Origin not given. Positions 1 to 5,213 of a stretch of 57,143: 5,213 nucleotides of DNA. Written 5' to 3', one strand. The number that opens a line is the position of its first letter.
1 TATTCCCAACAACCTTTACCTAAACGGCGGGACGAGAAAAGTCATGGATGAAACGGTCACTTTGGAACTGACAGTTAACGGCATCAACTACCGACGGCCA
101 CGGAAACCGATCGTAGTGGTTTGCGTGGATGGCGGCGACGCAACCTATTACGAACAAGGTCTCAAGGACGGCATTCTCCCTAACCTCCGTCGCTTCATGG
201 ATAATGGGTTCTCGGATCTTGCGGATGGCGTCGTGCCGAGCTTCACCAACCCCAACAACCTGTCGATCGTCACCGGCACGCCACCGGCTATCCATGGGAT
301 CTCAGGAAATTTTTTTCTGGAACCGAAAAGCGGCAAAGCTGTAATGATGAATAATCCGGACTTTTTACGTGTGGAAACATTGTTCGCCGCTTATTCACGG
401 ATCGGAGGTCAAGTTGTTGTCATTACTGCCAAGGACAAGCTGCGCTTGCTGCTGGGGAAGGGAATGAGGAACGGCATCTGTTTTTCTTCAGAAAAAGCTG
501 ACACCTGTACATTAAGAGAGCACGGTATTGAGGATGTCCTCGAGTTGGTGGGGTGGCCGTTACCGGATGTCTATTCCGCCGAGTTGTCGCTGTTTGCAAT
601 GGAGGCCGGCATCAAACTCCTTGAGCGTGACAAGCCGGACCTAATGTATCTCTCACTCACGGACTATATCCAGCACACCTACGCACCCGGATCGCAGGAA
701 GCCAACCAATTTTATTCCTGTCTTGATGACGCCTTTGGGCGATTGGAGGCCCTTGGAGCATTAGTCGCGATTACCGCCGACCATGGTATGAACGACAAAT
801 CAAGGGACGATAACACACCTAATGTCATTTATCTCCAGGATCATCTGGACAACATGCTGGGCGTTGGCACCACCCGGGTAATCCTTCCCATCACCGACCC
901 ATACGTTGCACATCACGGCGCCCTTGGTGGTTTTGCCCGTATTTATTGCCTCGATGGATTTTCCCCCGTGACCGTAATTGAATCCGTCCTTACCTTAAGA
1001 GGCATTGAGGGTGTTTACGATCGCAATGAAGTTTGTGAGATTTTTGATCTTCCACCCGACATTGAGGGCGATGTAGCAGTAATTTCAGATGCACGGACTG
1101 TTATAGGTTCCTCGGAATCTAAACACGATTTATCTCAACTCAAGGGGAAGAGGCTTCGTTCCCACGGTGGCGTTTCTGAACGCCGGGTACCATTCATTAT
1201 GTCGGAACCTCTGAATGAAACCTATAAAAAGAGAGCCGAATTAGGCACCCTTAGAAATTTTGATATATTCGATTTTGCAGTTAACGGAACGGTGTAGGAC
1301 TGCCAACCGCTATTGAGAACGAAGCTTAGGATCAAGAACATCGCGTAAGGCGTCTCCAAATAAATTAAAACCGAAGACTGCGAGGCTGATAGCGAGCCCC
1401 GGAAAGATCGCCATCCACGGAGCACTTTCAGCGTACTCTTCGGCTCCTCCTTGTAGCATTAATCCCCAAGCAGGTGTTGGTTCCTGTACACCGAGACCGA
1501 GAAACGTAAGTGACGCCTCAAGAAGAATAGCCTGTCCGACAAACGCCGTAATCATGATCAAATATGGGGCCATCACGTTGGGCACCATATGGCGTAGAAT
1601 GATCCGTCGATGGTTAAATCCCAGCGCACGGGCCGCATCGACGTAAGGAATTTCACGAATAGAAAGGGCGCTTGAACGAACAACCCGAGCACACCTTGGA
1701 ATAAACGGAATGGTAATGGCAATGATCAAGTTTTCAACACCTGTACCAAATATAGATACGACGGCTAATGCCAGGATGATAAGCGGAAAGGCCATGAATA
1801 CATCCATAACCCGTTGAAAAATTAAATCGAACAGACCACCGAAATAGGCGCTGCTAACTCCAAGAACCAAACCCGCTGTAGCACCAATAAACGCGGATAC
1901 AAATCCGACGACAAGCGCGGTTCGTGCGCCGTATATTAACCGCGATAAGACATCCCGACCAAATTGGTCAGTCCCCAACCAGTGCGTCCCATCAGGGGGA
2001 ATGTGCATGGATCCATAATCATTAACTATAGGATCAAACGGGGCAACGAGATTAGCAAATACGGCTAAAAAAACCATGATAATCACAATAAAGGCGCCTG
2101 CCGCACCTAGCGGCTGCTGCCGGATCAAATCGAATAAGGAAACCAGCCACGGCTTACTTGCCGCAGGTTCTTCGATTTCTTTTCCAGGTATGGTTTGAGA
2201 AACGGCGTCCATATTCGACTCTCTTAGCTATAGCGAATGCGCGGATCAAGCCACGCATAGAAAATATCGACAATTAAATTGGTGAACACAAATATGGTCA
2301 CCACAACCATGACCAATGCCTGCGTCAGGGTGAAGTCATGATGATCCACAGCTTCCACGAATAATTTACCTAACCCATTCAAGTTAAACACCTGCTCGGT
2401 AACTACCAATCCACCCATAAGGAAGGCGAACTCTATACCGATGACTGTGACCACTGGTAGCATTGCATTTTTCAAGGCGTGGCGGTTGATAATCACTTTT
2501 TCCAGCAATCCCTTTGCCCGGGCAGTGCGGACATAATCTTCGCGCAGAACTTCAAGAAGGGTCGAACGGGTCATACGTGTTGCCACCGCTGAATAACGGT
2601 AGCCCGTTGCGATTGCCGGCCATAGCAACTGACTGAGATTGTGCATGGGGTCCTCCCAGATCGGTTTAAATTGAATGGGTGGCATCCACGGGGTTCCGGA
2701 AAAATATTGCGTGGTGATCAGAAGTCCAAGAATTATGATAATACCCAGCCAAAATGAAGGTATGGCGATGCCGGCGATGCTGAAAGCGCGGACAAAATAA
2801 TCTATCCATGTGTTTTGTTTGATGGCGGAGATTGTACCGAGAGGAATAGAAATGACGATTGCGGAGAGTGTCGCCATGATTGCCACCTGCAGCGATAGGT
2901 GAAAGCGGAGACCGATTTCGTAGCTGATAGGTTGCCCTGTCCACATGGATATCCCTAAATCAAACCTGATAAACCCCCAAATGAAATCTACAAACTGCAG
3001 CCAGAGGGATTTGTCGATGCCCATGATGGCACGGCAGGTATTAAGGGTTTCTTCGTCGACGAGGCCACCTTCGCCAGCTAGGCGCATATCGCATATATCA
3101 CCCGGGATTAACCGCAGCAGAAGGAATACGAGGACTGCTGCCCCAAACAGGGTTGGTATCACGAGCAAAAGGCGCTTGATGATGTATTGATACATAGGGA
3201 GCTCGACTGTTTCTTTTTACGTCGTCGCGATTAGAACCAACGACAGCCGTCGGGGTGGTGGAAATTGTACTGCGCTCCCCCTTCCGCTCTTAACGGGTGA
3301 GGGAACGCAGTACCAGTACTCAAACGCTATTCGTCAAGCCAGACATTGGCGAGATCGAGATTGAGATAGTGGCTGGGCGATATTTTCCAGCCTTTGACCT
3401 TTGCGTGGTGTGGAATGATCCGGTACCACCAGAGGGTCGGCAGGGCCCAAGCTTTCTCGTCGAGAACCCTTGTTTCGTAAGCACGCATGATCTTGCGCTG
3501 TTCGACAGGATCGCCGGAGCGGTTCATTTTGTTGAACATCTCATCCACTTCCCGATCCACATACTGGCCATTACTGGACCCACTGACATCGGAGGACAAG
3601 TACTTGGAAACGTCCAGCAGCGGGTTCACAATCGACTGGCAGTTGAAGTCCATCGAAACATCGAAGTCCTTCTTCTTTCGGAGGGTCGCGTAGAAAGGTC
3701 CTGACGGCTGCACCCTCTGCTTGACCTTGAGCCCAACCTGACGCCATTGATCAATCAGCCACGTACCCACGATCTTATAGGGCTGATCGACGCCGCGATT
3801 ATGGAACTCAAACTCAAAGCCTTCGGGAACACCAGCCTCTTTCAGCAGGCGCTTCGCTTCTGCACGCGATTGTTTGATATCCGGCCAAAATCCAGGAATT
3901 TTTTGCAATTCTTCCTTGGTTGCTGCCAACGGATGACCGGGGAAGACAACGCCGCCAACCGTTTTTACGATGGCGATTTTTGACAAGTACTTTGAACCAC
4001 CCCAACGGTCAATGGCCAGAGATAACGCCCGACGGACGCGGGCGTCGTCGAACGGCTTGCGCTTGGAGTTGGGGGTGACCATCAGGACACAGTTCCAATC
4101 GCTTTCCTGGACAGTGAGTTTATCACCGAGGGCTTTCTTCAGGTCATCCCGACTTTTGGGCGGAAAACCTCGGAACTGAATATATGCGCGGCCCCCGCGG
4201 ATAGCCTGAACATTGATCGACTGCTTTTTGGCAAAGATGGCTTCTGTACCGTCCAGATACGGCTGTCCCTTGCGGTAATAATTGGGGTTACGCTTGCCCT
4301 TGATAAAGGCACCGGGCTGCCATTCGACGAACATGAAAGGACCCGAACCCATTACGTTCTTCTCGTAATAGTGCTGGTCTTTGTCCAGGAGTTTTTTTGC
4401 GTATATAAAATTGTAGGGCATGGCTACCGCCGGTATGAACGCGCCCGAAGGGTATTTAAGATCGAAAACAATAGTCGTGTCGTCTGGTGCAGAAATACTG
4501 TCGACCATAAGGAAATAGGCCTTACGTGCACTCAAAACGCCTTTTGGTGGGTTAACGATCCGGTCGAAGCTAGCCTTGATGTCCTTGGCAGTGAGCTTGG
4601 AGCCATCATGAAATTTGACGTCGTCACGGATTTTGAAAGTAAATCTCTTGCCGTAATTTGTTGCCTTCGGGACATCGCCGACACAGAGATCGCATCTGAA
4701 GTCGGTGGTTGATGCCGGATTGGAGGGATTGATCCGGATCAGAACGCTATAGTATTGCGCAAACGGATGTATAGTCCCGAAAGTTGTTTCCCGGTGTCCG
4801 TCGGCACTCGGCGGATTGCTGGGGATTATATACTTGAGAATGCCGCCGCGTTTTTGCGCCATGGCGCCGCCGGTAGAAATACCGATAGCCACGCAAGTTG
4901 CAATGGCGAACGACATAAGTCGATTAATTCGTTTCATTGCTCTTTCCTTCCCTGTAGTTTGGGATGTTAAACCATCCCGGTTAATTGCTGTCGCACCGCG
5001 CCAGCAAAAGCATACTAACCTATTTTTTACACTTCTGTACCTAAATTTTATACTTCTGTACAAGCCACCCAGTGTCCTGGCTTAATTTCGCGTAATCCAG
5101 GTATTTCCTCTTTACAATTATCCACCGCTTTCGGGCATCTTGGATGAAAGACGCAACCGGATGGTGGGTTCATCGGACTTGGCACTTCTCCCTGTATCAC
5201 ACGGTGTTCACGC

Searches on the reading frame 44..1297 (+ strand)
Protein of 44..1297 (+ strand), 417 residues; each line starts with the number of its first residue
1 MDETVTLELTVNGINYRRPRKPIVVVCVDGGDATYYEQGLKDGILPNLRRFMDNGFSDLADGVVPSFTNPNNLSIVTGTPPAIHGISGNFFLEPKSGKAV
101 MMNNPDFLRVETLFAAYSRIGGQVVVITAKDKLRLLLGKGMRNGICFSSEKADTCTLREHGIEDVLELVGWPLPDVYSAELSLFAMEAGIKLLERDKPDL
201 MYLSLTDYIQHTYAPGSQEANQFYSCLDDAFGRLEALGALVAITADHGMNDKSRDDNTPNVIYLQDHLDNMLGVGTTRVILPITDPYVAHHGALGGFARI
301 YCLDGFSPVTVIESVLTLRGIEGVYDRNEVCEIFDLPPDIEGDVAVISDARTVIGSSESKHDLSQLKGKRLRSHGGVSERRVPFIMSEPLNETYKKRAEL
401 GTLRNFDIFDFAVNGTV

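Call 45: search_protein_families(library=pfam, max_evalue=0.000001, proteins=[window:44-1297:+])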
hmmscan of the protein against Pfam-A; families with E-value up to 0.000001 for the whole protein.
window:44-1297:+ (417 aa): 1 family
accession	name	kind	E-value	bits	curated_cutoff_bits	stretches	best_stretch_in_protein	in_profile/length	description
PF01663.27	Phosphodiest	-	4.2e-26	92.8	23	1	24-272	2-240/342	Type I phosphodiesterase / nucleotide pyrophosphatase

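Call 54: find_encoding_contigs(protein=window:44-1297:+, flank=10000, max_places=3)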
Protein window:44-1297:+ (417 aa): 2 contigs read that carry it; 2 places shown.
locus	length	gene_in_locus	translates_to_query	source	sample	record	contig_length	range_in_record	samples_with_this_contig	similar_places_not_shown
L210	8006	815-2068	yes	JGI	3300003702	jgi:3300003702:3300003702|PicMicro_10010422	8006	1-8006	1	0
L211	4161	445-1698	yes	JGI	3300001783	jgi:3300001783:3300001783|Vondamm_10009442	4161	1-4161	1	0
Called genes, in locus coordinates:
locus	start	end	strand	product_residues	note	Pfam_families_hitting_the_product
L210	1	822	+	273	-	?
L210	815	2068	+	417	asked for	PF01663:Phosphodiest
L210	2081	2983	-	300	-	PF12911:OppC_N (weak), PF00528:BPD_transp_1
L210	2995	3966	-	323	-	PF19300:BPD_transp_1_N (weak), PF00528:BPD_transp_1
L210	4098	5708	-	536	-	PF00496:SBP_bac_5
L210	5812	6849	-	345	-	PF00005:ABC_tran, PF08352:oligo_HPY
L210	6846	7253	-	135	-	PF08352:oligo_HPY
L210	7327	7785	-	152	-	-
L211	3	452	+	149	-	?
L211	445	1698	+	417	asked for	PF01663:Phosphodiest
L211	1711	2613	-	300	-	PF12911:OppC_N (weak), PF00528:BPD_transp_1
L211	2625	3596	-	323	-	PF19300:BPD_transp_1_N (weak), PF00528:BPD_transp_1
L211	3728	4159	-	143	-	?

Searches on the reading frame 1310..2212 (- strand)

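Call 45: search_protein_families(library=pfam, max_evalue=0.000001, proteins=[window:1310-2212:-])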
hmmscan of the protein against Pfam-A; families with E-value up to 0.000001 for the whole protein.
window:1310-2212:- (300 aa): 1 family
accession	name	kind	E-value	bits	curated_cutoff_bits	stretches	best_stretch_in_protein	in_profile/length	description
PF00528.27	BPD_transp_1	-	2.4e-29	102.8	26.4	1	114-298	1-183/184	Binding-protein-dependent transport system inner membrane component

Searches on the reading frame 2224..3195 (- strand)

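Call 45: search_protein_families(library=pfam, max_evalue=0.000001, proteins=[window:2224-3195:-])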
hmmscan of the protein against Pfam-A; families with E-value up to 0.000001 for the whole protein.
window:2224-3195:- (323 aa): 1 family
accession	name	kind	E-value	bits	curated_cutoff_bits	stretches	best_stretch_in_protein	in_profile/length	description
PF00528.27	BPD_transp_1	-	1.2e-37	129.8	26.4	1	117-321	2-183/184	Binding-protein-dependent transport system inner membrane component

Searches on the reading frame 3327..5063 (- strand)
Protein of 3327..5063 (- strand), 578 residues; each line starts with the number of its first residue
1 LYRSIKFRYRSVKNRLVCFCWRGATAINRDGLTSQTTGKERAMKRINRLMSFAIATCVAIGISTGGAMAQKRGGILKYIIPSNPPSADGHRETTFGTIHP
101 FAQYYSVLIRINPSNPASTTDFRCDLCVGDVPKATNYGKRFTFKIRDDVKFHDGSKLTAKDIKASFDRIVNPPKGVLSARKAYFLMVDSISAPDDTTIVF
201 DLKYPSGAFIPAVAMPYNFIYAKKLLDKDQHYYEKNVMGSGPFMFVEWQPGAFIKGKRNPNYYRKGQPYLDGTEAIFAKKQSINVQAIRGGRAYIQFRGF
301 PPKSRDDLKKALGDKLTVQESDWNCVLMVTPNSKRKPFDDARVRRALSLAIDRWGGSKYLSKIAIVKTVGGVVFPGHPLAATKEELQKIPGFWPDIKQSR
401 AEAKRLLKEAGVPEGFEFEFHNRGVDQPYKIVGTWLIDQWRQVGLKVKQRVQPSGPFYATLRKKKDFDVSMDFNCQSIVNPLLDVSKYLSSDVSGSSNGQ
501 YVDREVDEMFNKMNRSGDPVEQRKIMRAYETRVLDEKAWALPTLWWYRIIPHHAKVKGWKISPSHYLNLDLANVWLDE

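Call 7: search_protein_families(library=ncbifam, proteins=[window:3327-5063:-])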
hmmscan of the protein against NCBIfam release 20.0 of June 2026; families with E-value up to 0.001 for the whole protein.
window:3327-5063:- (578 aa): 10 families
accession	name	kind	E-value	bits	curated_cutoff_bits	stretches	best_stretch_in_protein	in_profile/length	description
NF011942.0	PRK15413.1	equivalog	3.6e-30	105.1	594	1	134-572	81-509/512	glutathione ABC transporter substrate-binding protein GsiB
NF045468.1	Opp5A_nikA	equivalog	2e-26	92.5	600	1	138-354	70-271/488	nickel ABC transporter substrate-binding protein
TIGR02294.1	nickel_nikA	equivalog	4e-19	68.5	393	1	135-353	59-278/501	nickel ABC transporter substrate-binding protein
NF011684.0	PRK15104.1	equivalog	3.2e-18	65.7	947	1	139-546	96-511/543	oligopeptide ABC transporter substrate-binding protein OppA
TIGR04028.1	SBP_KPN_01854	hypoth_equivalog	1.2e-16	60.4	468.5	1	131-354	52-283/509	TIGR04028 family ABC transporter substrate-binding protein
NF043070.1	DppA_dipep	equivalog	8.8e-16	57.5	1005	1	135-561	85-521/535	dipeptide ABC transporter periplasmic-binding protein DppA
NF045467.1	Opp4A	equivalog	3.3e-15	55.4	650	2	218-564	190-546/556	oligopeptide ABC transporter substrate-binding protein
NF047575.1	opine_bind_CntA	exception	5.3e-14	51.7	800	1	136-354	89-312/535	staphylopine-dependent metal ABC transporter substrate-binding lipoprotein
NF007287.0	PRK09755.1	equivalog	4.5e-12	45.6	1098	1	137-541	89-498/535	ABC transporter substrate-binding protein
NF011689.0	PRK15109.1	equivalog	3.7e-11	42.4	560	1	134-352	89-323/547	ABC transporter substrate-binding protein SapA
